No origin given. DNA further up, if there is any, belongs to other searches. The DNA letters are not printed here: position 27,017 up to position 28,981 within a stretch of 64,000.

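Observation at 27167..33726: Three back-to-back sensor kinases (including a REC-HK-REC hybrid) with no output response regulator in the window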

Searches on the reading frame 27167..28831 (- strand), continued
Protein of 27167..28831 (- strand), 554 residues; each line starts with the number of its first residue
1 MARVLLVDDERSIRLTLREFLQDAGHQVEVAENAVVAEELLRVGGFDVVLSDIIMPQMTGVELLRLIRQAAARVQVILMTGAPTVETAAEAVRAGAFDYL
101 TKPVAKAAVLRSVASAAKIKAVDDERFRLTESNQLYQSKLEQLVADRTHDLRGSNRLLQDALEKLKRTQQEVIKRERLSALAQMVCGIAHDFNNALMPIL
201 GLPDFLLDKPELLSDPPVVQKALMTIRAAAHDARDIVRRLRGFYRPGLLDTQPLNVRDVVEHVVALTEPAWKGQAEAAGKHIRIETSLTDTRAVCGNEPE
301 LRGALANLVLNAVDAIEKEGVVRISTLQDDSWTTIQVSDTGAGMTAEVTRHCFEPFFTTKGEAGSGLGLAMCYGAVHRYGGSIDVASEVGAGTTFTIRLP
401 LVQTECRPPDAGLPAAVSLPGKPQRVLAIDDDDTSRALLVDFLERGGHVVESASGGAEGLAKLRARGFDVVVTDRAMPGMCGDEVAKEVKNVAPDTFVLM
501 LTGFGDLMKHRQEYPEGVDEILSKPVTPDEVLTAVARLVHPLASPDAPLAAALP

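Call 67: fold_search(model_id=the predicted structure, library=pdb)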
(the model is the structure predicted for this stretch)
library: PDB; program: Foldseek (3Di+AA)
matches with E <= 10: 1623; with E <= 0.001: 891
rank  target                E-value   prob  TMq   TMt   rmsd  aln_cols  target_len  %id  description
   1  8vc9_B                2.3e-23  1.00  0.26  0.36  33.9       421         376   21  Hybrid response regulator LvrB from Leptospira / phosphorylated REC form (released 2024-12-18)
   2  8vc9_D                2.4e-23  1.00  0.27  0.38  33.6       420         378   21  Hybrid response regulator LvrB from Leptospira / phosphorylated REC form (released 2024-12-18)
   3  8vc9_F                3.1e-23  1.00  0.27  0.39  34.3       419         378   21  Hybrid response regulator LvrB from Leptospira / phosphorylated REC form (released 2024-12-18)
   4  8vc9_C                5.1e-23  1.00  0.27  0.38  33.4       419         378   21  Hybrid response regulator LvrB from Leptospira / phosphorylated REC form (released 2024-12-18)
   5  8vc9_E                9.0e-23  1.00  0.26  0.37  34.4       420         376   22  Hybrid response regulator LvrB from Leptospira / phosphorylated REC form (released 2024-12-18)
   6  8vc9_A                1.0e-22  1.00  0.26  0.37  33.2       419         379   21  Hybrid response regulator LvrB from Leptospira / phosphorylated REC form (released 2024-12-18)
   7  5uht_A                2.3e-17  1.00  0.34  0.71   4.1       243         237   23  Structure of the Thermotoga maritima HK853-BeF3-RR468 complex at pH 5.0 (released 2017-12-27)
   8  4u7o_A                2.3e-17  1.00  0.33  0.70   5.1       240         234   25  Active histidine kinase bound with ATP (released 2015-09-02)
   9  9jfj_A                7.3e-17  1.00  0.30  0.66   8.2       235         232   29  Crystal structure of the cytoplasmic domain of ZraS in ADP-bound form (released 2025-03-26)
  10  9jfj_C                8.7e-17  1.00  0.29  0.66   8.9       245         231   29  Crystal structure of the cytoplasmic domain of ZraS in ADP-bound form (released 2025-03-26)
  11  6rh0_B                9.7e-17  1.00  0.34  0.74   3.8       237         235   23  Revisiting pH-gated conformational switch. Complex HK853-RR468 pH 5.5 (released 2020-02-19)
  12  4zki_A                1.1e-16  1.00  0.33  0.70   5.0       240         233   25  The crystal structure of Histidine Kinase YycG with ADP (released 2016-05-04)
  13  5c93_A                1.4e-16  1.00  0.32  0.68   5.2       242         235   25  Histidine kinase with ATP (released 2016-07-27)
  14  6rgz_A                1.8e-16  1.00  0.34  0.72   4.0       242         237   24  Revisiting pH-gated conformational switch. Complex HK853-RR468 pH 6.5 (released 2020-02-19)
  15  6rh8_A                2.4e-16  1.00  0.34  0.72   3.9       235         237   22  Revisiting pH-gated conformational switch. Complex HK853 mutant H260A -RR468 mutant D53A pH 5.3 (released 2020-02-19)
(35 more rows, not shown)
